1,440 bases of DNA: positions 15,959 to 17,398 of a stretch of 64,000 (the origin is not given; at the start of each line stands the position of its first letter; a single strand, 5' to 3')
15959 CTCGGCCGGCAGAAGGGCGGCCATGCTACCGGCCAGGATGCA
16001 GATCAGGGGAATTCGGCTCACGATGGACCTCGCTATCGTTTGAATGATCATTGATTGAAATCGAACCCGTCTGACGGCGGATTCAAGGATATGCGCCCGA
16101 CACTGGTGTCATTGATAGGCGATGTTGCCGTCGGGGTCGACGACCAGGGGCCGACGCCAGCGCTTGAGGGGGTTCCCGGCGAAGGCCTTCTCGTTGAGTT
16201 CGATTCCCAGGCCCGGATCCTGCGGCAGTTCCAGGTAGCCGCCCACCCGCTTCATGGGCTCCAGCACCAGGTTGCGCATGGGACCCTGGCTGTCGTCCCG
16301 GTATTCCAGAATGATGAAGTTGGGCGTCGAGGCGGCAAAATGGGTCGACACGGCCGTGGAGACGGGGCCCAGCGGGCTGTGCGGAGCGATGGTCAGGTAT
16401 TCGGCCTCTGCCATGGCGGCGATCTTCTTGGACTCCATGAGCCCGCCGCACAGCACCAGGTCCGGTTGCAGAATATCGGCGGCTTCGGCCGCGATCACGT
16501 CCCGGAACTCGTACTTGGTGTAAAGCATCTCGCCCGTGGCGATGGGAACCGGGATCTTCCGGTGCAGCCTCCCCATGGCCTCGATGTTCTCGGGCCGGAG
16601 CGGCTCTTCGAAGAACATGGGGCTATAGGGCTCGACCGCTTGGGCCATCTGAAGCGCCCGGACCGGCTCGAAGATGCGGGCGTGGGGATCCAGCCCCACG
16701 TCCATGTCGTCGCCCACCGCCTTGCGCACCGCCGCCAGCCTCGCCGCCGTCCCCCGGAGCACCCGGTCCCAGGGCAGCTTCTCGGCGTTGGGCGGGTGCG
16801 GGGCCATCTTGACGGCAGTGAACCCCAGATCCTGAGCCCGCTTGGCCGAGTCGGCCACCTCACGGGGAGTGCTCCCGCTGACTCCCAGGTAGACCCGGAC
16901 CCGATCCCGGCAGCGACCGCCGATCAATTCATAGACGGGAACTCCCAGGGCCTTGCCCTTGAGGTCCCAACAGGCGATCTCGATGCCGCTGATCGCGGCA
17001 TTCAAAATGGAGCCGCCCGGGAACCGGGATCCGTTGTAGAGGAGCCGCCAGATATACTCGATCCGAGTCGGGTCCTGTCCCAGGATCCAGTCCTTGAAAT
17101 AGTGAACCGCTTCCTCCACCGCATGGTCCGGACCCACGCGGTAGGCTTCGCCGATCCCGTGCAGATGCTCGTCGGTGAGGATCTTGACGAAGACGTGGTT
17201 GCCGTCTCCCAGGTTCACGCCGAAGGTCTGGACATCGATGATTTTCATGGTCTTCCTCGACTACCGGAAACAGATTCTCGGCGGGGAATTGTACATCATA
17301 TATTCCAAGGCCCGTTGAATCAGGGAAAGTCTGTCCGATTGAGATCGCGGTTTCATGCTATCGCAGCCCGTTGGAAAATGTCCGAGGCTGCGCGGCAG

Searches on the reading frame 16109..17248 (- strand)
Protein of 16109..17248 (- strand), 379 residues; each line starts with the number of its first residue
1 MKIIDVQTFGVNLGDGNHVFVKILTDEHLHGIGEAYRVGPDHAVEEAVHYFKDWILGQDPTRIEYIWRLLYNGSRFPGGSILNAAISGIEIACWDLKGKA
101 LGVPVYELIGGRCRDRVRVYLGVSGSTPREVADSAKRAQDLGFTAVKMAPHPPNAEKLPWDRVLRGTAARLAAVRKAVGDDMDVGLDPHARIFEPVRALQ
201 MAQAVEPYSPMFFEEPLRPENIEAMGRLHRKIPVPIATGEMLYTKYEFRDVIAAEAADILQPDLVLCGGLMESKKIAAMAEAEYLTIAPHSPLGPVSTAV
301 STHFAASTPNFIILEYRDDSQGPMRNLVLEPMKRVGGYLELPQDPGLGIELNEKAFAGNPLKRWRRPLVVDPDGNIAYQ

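Call 23: search_protein_families(library=pfam, proteins=[window:16109-17248:-], max_evalue=0.0001)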
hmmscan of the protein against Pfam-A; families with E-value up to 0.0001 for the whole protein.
window:16109-17248:- (379 aa): 2 families
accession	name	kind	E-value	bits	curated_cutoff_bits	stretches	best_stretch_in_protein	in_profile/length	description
PF13378.12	MR_MLE_C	-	4.5e-64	216.6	29.4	1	130-354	1-218/219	Enolase C-terminal domain-like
PF02746.21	MR_MLE_N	-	5.8e-17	62.4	22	1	17-110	27-117/117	Mandelate racemase / muconate lactonizing enzyme, N-terminal domain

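Call 51: search_protein_families(library=ncbifam, proteins=[window:16109-17248:-], max_evalue=0.001)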
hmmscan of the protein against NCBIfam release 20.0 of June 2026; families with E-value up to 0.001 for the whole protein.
window:16109-17248:- (379 aa): 15 families
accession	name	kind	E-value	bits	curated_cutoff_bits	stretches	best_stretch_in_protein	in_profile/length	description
NF010624.0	PRK14017.1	equivalog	5.5e-100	335.1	311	1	1-377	1-380/382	galactonate dehydratase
NF040790.2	glucon_galact_dh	equivalog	2.4e-68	230.8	750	1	19-356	26-366/390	bifunctional D-gluconate/D-galactonate dehydratase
NF043051.1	ManoateDhtManD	equivalog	8.7e-62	209.2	550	2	1-149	1-149/403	D-mannonate dehydratase ManD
NF011654.0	PRK15072.1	subfamily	1e-59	202.5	430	2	1-149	1-149/404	D-galactonate dehydratase family protein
NF040866.1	AraD_Arch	equivalog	2.7e-44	151.7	650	1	19-356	35-366/372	arabinonate dehydratase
NF047820.1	TalGalacDh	equivalog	2.9e-41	141.6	500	1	18-356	38-361/371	L-talarate/galactarate dehydratase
NF011968.0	PRK15440.1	equivalog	5.4e-39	134.2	393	1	38-355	77-387/395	L-rhamnonate dehydratase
TIGR02534.1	mucon_cyclo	subfamily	1.7e-33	116.2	334.95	1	19-355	30-361/368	muconate/chloromuconate family cycloisomerase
NF043002.1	HProlDhtase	equivalog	2.1e-22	79.5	500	1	21-356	36-359/366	cis-3-hydroxy-L-proline dehydratase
NF041118.1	A_G_epim_Thtga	equivalog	1.4e-09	37.6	500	1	18-311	31-312/341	L-Ala-D/L-Glu epimerase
TIGR03247.1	glucar-dehydr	equivalog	1.2e-08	34.1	828.7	1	222-356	268-402/441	glucarate dehydratase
TIGR01927.1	menC_gam_Gplu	equivalog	2.7e-06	26.9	130.55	1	173-281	146-254/307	o-succinylbenzoate synthase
TIGR01928.1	menC_lowGC_arch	equivalog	9.8e-05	21.5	200.65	0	205-281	196-272/325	o-succinylbenzoate synthase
NF002782.0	PRK02901.1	equivalog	0.0001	21.4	288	1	113-281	75-233/328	o-succinylbenzoate synthase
NF042940.1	racemase_DgcA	equivalog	0.00018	20.9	400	1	84-287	83-266/323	N-acetyl-D-Glu racemase DgcA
